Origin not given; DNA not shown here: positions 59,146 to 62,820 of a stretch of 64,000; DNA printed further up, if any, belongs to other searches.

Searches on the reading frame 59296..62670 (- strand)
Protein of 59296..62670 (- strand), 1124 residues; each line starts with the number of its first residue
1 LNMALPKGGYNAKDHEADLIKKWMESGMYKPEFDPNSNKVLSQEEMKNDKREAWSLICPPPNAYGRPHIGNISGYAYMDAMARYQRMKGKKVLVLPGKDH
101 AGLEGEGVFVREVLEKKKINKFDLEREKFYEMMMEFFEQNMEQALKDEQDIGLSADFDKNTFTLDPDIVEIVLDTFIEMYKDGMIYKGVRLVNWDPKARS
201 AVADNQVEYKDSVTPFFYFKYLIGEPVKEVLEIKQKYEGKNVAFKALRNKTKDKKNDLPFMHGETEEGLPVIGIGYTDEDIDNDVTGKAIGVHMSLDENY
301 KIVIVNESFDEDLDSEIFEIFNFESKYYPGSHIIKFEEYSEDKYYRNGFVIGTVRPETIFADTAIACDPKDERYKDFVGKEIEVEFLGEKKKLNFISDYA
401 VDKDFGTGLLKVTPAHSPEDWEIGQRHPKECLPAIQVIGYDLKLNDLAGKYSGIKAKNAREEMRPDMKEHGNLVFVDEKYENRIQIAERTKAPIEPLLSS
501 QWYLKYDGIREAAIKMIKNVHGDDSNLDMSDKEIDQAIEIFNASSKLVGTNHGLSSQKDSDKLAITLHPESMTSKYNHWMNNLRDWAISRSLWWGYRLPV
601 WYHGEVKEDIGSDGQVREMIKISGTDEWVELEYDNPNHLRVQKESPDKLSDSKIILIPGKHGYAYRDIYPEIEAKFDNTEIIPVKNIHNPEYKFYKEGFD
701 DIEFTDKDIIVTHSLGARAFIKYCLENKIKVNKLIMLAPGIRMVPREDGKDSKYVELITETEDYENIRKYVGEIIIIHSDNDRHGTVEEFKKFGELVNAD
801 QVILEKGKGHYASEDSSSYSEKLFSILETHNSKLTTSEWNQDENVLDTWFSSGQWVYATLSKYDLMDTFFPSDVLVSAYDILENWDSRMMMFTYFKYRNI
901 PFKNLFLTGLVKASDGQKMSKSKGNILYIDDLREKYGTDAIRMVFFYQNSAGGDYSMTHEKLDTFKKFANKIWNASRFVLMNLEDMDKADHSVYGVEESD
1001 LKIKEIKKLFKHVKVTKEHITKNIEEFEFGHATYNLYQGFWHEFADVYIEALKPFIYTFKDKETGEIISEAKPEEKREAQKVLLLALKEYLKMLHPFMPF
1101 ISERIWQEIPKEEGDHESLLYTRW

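Call 38: search_protein_families(library=pfam, proteins=[window:59296-62670:-], max_evalue=0.01)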
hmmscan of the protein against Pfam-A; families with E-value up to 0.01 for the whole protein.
window:59296-62670:- (1124 aa): 5 families
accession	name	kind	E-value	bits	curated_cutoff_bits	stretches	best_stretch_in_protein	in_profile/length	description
PF00133.28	tRNA-synt_1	-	1.4e-93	314.4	22.7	3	42-521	13-211/414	tRNA synthetases class I (I, L, M and V)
PF08264.19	Anticodon_1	-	1.1e-21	77.7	25.1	1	1011-1124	6-104/148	Anticodon-binding domain of tRNA ligase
PF09334.17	tRNA-synt_1g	-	8.2e-18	64.8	20.1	2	58-208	5-136/391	tRNA synthetases class I (M)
PF01406.26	tRNA-synt_1e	-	0.00013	21.8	27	1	908-947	244-282/301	tRNA synthetases class I (C) catalytic domain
PF06821.19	Ser_hydrolase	-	0.00014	22.3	22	1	670-813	17-156/172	Serine hydrolase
